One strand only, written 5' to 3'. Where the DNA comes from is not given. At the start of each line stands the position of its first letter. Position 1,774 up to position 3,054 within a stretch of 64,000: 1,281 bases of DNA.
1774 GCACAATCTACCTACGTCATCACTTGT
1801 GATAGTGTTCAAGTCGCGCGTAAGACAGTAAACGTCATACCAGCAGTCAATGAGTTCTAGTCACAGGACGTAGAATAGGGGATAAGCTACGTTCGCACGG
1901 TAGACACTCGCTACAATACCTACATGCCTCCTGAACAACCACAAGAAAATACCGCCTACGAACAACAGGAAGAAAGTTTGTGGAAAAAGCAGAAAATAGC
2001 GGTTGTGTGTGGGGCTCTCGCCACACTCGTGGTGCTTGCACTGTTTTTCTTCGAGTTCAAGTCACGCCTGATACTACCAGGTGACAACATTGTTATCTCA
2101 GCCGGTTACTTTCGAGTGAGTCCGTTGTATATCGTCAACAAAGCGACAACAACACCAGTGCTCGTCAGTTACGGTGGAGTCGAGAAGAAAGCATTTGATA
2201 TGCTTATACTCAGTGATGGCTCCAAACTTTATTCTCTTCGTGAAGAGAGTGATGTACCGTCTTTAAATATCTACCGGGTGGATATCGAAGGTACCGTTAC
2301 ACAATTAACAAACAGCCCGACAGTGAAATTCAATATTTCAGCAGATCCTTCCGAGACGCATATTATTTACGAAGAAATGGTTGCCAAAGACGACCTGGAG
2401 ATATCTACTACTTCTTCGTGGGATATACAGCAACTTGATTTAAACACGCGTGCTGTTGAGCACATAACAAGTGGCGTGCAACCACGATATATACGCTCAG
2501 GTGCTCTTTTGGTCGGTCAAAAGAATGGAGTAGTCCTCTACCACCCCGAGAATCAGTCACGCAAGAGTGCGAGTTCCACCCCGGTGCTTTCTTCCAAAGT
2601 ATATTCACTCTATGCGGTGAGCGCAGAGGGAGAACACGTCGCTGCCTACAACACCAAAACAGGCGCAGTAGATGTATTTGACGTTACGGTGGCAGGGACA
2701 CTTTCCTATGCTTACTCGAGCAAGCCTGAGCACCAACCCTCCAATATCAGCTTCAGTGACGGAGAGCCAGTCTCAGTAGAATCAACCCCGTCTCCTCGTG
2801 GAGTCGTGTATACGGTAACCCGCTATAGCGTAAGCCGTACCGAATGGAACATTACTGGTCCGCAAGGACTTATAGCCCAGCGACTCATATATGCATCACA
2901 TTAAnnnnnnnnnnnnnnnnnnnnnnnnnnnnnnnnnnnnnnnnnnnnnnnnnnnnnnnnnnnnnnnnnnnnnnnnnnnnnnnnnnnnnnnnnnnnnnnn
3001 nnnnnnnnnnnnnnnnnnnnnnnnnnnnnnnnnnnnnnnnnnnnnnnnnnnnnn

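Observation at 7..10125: Repeated cassette: secreted Cys/Thr-rich CARDB/Ig-like proteins paired with single-pass membrane proteins, next to a soluble VirD4/TraD-like ATPase. Candidate undescribed surface or secretion system.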

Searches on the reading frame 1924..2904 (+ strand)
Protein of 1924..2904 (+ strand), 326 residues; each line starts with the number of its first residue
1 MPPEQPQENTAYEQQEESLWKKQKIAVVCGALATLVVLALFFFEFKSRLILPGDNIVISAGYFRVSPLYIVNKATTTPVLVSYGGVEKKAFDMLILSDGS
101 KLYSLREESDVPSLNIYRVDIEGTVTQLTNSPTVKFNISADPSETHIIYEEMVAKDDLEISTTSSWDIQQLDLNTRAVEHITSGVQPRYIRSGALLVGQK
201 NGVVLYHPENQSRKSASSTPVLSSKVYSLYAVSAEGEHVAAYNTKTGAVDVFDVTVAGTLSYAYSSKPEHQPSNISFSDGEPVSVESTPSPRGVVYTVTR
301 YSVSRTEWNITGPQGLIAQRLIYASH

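Call 3: search_protein_families(library=pfam, proteins=[window:1924-2904:+], max_evalue=0.1)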
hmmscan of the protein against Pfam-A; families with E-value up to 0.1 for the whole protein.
window:1924-2904:+ (326 aa): 2 families
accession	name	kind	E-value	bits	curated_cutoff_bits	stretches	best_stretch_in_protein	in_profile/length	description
PF24817.1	WD40_WDHD1_1st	-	0.068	12.8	109.9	0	194-259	193-256/291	WDHD1 first WD40 domain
PF21959.2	DUF6923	-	0.083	13.1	27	0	228-259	143-174/234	Repeat of unknown function (DUF6923)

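Call 4: search_protein_families(library=ncbifam, proteins=[window:1924-2904:+], max_evalue=0.1)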
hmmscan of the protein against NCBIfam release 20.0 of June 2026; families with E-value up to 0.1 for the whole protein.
window:1924-2904:+ (326 aa): 0 families

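Call 12: find_homologous_proteins(query=window:1924-2904:+)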
Query window:1924-2904:+ (326 aa): 7 proteins with E <= 0.001 among 4487 candidates.
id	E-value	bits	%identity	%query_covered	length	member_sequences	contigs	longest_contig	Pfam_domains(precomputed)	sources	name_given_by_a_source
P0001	1.2e-209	713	100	100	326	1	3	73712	-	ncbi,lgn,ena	ncbi:MAG: hypothetical protein AAB472_03315 [Patescibacteria group bacterium]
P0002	1.3e-94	335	55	92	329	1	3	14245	-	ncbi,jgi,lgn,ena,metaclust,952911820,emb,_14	jgi:hypothetical protein|metaclust:\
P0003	5.3e-91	323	52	87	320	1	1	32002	-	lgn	-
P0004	5.0e-85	303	51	92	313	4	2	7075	-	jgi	jgi:Tol biopolymer transport system component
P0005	1.4e-83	299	51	93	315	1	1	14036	-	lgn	-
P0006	4.4e-83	297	49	93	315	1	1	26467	-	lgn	-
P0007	3.4e-50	189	54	55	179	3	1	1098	-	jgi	jgi:hypothetical protein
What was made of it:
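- Closest known: TolB of the Tol-Pal system. Same: JGI names one M homologue 'Tol biopolymer transport system component' (call 12).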

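Call 15: find_encoding_contigs(protein=P0003, flank=10000, max_places=3)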
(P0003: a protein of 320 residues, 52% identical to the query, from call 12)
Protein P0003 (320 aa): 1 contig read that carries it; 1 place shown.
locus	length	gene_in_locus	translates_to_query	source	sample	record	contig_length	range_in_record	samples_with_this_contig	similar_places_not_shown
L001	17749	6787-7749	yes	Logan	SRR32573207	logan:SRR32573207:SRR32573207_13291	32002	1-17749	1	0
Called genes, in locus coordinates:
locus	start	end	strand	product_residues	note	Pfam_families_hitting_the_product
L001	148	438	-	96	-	-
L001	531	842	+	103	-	-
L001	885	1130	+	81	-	PF01541:GIY-YIG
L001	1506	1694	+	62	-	-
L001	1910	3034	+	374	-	-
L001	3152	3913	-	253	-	PF01479:S4 (weak), PF00849:PseudoU_synth_2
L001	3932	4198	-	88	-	PF07866:DUF1653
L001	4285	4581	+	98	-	-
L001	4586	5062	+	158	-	-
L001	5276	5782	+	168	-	PF04542:Sigma70_r2 (weak), PF08281:Sigma70_r4_2, PF04545:Sigma70_r4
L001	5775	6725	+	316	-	-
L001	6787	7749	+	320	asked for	-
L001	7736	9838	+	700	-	-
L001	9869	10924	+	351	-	PF01699:Na_Ca_ex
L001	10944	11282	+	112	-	PF04020:Phage_holin_4_2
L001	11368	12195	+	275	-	PF01259:SAICAR_synt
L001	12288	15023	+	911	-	PF26449:DUF8128, PF01935:DUF87 (weak)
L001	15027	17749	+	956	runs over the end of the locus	-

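Call 16: find_encoding_contigs(protein=P0006, flank=10000, max_places=3)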
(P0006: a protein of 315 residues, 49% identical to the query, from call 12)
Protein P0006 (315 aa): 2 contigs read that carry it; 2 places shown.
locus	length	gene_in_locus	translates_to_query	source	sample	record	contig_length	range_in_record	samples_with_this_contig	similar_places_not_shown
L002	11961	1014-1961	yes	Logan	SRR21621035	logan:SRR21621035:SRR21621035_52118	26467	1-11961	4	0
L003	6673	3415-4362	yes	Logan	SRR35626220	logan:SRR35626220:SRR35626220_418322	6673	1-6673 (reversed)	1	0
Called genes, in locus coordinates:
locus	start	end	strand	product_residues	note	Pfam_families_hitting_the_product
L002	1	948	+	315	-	?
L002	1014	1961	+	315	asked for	-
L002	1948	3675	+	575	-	PF07705:CARDB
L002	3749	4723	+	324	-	-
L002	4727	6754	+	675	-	-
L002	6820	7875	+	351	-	PF01699:Na_Ca_ex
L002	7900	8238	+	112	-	PF04020:Phage_holin_4_2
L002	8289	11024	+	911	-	PF26449:DUF8128, PF01935:DUF87 (weak)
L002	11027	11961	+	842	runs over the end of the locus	-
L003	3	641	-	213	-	?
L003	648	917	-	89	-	PF07866:DUF1653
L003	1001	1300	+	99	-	-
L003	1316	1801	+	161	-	-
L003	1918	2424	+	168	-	PF04542:Sigma70_r2, PF08281:Sigma70_r4_2, PF04545:Sigma70_r4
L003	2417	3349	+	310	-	PF18915:DUF5667 (faint)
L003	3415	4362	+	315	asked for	-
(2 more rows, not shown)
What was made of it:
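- In two relatives a different DUF87 ATPase (911 aa, DUF8128) lies 2.5-4.5 kb downstream of the cassette (calls 15, 16). A different DUF87-type ATPase lies a few kb downstream of the cassette in L001 and L002 (calls 15, 16).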

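Call 17: find_encoding_contigs(protein=P0001, flank=10000, max_places=3)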
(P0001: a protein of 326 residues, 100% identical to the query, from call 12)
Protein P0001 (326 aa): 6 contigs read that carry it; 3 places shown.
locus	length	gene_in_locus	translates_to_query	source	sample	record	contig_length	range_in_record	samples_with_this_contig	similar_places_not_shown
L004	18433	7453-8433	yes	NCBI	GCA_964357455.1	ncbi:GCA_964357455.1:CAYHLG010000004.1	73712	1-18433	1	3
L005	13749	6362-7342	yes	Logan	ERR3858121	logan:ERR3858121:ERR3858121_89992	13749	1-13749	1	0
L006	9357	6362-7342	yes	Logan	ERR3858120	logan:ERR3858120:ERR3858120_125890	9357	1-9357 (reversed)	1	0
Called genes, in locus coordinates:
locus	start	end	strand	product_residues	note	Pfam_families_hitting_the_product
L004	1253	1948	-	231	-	PF13480:Acetyltransf_6 (weak), PF04377:ATE_C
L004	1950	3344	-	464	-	PF01225:Mur_ligase, PF08245:Mur_ligase_M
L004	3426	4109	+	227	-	PF00590:TP_methylase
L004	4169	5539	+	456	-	-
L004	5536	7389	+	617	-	-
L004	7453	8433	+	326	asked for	-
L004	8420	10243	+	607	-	PF07705:CARDB (faint)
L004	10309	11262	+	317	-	-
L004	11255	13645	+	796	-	PF07705:CARDB (weak)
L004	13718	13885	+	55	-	-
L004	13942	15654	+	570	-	PF01935:DUF87 (faint), PF10412:TrwB_AAD_bind, PF12696:TraG-D_C (weak)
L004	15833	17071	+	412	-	PF13439:Glyco_transf_4, PF13579:Glyco_trans_4_4, PF20706:GT4-conflict, PF00534:Glycos_transf_1, PF13692:Glyco_trans_1_4, PF13524:Glyco_trans_1_2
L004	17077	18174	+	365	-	PF13439:Glyco_transf_4, PF13579:Glyco_trans_4_4, PF00534:Glycos_transf_1, PF13692:Glyco_trans_1_4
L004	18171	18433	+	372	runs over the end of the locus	PF13439:Glyco_transf_4 (weak), PF13579:Glyco_trans_4_4 (weak), PF00534:Glycos_transf_1, PF13692:Glyco_trans_1_4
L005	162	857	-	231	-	PF13480:Acetyltransf_6 (weak), PF04377:ATE_C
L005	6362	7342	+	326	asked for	-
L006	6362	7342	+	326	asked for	-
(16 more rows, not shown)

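Call 18: find_encoding_contigs(protein=P0002, flank=10000, max_places=3)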
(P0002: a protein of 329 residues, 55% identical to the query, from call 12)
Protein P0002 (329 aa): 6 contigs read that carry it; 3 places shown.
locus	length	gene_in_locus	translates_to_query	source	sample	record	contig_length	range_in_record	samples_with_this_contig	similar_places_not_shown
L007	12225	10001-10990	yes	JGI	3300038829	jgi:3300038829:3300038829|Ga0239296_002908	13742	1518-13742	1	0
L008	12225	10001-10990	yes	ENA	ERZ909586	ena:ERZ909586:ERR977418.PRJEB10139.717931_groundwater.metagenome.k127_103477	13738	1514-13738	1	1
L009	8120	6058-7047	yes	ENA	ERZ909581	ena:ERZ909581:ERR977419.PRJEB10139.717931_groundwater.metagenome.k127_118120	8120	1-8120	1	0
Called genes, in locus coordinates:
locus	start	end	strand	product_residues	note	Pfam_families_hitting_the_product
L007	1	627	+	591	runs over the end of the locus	PF13884:Peptidase_S74, PF16403:Bact_surface_Ig-like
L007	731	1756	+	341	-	PF00044:Gp_dh_N, PF02800:Gp_dh_C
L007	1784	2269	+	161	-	PF02502:LacAB_rpiB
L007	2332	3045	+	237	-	PF00834:Ribul_P_3_epim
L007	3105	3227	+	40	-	-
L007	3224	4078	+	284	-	PF00456:Transketolase_N, PF13292:DXP_synthase_N, PF00676:E1_dh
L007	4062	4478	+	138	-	PF05635:23S_rRNA_IVP, PF22296:bAvd (weak)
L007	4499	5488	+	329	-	PF02779:Transket_pyr, PF02780:Transketolase_C, PF22613:Transketolase_C_1 (weak)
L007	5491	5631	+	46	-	-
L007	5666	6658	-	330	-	PF00294:PfkB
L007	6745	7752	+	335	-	PF00274:Glycolytic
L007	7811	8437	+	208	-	PF01386:Ribosomal_L25p, PF14693:Ribosomal_TL5_C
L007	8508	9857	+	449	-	PF13406:SLT_2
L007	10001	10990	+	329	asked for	-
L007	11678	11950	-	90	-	-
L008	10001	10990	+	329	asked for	-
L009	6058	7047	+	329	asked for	-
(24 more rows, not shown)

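Call 30: predict_structure(alignment_id=A1)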
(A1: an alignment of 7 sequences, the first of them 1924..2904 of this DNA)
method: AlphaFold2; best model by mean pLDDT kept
length: 326 residues; sequences in the alignment: 7
mean_pLDDT: 67.2   pTM: 0.62
mean pLDDT of the five models: 67.2, 64.0, 61.3, 61.2, 59.2
residues with pLDDT >= 90: 28; 70-90: 155; 50-70: 60; < 50: 83
segments of 3 or more residues with pLDDT < 50: 1-17, 44-86, 156-163, 318-326
pLDDT, mean of each block of 10 residues (from residue 1): 40 47 66 71 45 29 32 37 47 76 69 75 77 80 88 60 65 90 81 78 73 57 84 79 92 84 89 74 76 74 79 50 41
secondary structure, 60 per line:
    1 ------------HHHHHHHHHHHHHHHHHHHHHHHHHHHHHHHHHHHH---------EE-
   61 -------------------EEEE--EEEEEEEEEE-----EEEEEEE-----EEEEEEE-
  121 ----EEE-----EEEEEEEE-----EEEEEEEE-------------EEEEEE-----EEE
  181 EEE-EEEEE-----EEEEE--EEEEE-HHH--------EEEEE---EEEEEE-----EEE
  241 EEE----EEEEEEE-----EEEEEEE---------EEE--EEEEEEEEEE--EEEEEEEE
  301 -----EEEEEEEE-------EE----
elements in order: H13-48 E80-83 E86-95 E101-107 E113-119 E125-127 E133-140 E146-153 E167-172 E178-183 E185-189 E195-199 E202-206 E219-223 E227-232 E238-243 E248-254 E260-266 E276-278 E281-290 E293-300 E306-313
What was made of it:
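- Checked: The AlphaFold2 model of M1 is a TM helix followed by an all-beta ectodomain (call 30).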

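Call 37: search_protein_representatives(alignment_id=A1)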
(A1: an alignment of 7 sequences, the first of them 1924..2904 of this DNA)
Query: 7 sequences, 321 profile positions. Proteins with E-value up to 0.001 (for the whole library): 148; up to 1e-10: 112; up to 1e-30: 22. The best 148 are listed.
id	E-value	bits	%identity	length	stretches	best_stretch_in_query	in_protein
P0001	1.6e-151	520.4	-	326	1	1-321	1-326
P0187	4.7e-87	308.6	-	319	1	17-320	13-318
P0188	3.3e-79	282.8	-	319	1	21-321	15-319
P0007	8.6e-64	232.1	-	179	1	83-260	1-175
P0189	2.8e-57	210.8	-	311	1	23-321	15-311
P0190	4.9e-53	196.8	-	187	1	134-319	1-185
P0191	8.8e-50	186.1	-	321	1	26-317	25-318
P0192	9.6e-50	186.0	-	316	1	1-296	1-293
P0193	8.8e-48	179.5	-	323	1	16-305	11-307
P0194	6.4e-47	176.7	-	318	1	3-297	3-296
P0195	1.3e-44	169.1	-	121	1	204-321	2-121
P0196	1.7e-43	165.4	-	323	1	21-319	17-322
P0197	1.2e-41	159.4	-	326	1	4-319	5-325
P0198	9.9e-41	156.4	-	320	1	25-294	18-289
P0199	5.3e-38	147.4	-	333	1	16-278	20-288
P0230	1.2e-24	103.5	-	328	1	2-287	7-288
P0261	2.4e-18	82.8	-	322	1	12-279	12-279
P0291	8.1e-12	61.4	-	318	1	16-297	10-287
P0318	1.1e-05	41.2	-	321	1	17-283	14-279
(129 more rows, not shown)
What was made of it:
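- Family sizes: M has 148 representative clusters, nearly all about 300-340 aa (call 37).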

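Call 53: find_encoding_contigs(protein=P0199, flank=6000, max_places=2)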
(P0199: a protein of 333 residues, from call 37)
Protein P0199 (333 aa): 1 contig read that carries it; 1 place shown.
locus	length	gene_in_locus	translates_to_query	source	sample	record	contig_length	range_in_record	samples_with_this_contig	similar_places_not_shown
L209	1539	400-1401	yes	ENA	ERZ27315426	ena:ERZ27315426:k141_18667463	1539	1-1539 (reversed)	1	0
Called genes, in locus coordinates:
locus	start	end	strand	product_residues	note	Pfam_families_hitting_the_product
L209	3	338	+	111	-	?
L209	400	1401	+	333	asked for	-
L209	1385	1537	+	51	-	?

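Call 54: find_encoding_contigs(protein=P0230, flank=6000, max_places=2)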
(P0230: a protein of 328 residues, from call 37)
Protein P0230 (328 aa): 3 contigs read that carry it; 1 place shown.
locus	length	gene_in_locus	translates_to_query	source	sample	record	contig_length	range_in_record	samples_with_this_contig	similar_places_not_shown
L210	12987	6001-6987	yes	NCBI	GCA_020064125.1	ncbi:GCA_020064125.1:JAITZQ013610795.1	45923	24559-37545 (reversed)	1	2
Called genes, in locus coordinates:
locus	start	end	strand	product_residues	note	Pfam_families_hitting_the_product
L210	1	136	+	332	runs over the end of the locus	PF02779:Transket_pyr, PF02780:Transketolase_C, PF22613:Transketolase_C_1 (weak)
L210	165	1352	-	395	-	-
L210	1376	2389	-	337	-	PF00294:PfkB, PF08543:Phos_pyr_kin (weak)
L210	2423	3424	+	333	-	PF00274:Glycolytic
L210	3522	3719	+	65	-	-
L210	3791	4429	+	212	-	PF01386:Ribosomal_L25p, PF14693:Ribosomal_TL5_C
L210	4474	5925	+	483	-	-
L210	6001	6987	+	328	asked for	-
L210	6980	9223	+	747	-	PF18911:PKD_4 (faint)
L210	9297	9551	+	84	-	PF01197:Ribosomal_L31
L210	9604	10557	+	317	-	PF03462:PCRF, PF00472:RF-1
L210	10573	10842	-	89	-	PF05015:HigB-like_toxin (weak)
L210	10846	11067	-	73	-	-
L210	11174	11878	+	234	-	PF00318:Ribosomal_S2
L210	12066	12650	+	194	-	PF25025:EF-Ts_N (weak), PF00889:EF_TS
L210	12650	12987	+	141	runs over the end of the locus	-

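Call 55: find_encoding_contigs(protein=P0261, flank=6000, max_places=2)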
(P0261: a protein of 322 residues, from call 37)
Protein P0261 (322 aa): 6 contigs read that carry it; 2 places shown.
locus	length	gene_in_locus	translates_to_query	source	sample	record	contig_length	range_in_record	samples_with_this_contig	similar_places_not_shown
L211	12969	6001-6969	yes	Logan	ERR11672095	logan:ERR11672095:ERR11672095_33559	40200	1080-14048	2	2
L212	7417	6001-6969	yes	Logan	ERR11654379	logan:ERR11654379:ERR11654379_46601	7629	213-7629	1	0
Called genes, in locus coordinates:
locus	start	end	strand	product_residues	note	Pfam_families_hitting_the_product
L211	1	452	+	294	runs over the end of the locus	-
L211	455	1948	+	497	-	PF20154:LNT_N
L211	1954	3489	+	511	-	-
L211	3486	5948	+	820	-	PF07705:CARDB (weak)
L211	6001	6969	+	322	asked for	-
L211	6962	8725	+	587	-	PF07705:CARDB (weak)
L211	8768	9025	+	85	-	PF01197:Ribosomal_L31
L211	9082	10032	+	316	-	PF03462:PCRF, PF00472:RF-1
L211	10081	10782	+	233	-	PF00318:Ribosomal_S2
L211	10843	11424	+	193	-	PF25025:EF-Ts_N, PF00889:EF_TS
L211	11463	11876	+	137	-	-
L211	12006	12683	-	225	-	-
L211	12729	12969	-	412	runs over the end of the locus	PF13506:Glyco_transf_21, PF03142:Chitin_synth_2 (faint), PF00535:Glycos_transf_2, PF10111:Glyco_tranf_2_2 (weak), PF13641:Glyco_tranf_2_3, PF13632:Glyco_trans_2_3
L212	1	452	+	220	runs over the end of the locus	?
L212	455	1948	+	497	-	PF20154:LNT_N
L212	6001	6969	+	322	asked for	-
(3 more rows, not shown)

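Call 56: find_encoding_contigs(protein=P0291, flank=6000, max_places=2)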
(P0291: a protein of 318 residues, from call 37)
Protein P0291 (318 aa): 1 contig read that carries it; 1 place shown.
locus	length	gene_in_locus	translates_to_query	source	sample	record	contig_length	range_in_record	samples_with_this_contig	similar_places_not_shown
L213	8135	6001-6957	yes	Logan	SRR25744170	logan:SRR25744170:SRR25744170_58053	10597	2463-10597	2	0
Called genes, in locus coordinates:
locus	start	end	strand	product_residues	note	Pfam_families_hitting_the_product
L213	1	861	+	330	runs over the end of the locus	PF02779:Transket_pyr, PF02780:Transketolase_C, PF22613:Transketolase_C_1 (weak)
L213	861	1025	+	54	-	-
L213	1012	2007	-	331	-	PF00294:PfkB, PF08543:Phos_pyr_kin (weak)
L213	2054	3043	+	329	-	PF00274:Glycolytic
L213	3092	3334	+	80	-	-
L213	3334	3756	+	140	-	PF07963:N_methyl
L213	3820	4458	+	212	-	PF01386:Ribosomal_L25p, PF14693:Ribosomal_TL5_C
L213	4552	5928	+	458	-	-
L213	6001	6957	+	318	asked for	-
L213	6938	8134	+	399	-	?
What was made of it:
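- On TolB (Tol-Pal): The neighbours are S genes, a sigma/anti-sigma-like pair, or SLT-like, L25 and L31/RF1 genes (calls 15-18, 54-56).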

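Call 57: find_encoding_contigs(protein=P0318, flank=6000, max_places=2)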
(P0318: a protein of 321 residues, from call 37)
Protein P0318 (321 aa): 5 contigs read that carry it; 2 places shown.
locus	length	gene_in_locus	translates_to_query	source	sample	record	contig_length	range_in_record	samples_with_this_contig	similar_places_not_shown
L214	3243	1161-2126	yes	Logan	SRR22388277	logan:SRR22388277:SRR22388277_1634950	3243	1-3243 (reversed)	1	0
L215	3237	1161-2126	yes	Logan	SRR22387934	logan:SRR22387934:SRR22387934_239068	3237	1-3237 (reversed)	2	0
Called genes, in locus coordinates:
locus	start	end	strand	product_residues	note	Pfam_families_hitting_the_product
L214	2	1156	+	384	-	?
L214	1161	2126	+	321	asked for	-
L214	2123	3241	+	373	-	?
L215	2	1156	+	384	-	?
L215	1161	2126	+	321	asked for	-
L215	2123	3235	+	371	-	?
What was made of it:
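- Closest known: TolB of the Tol-Pal system. Different: M is TM-anchored and is always paired with an S gene (calls 3, 15-18, 53-57).
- Pair conservation, starting from M: the orthologues P0002, P0003 and P0006 (calls 15, 16, 18) and five distant M-family representatives (calls 53-57) all have an overlapping downstream gene (overlaps of 4-20 nt).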

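Call 76: search_protein_families(library=padloc, proteins=[window:1924-2904:+], max_evalue=0.01)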
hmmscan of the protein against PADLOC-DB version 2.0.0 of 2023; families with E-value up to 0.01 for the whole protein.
window:1924-2904:+ (326 aa): 0 families

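Call 83: search_protein_families(library=pfam, proteins=[L004:4169-5539:+, L001:5775-6725:+, L210:4474-5925:+], max_evalue=0.01)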
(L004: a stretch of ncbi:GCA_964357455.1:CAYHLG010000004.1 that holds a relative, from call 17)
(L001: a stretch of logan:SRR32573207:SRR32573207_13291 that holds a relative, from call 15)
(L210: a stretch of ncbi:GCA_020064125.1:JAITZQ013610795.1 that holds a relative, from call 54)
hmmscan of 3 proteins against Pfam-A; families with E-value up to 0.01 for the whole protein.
L004:4169-5539:+ (456 aa): 1 family
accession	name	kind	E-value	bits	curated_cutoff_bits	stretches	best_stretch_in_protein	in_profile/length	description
PF10633.15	NPCBM_assoc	-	0.0026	18.4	24.4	0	115-144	44-73/78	NPCBM-associated, NEW3 domain of alpha-galactosidase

L001:5775-6725:+ (316 aa): 1 family
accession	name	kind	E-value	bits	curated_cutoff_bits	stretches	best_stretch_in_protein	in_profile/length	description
PF18915.5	DUF5667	-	4.5e-05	24.2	27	1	80-165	2-77/99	Domain of unknown function (DUF5667)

L210:4474-5925:+ (483 aa): 4 families
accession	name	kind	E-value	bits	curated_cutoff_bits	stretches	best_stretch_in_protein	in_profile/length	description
PF13406.11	SLT_2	-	9.6e-05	22.2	24.3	1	205-369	9-170/292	Transglycosylase SLT domain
PF07759.17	DUF1615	-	0.0032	17.1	25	1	39-113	179-254/319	Protein of unknown function (DUF1615)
PF10498.14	IFT57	-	0.0033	16.9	40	1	51-141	234-321/360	Intra-flagellar transport protein 57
PF17675.6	APG6_N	-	0.0096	16.8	45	0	52-104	80-132/132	Apg6 coiled-coil region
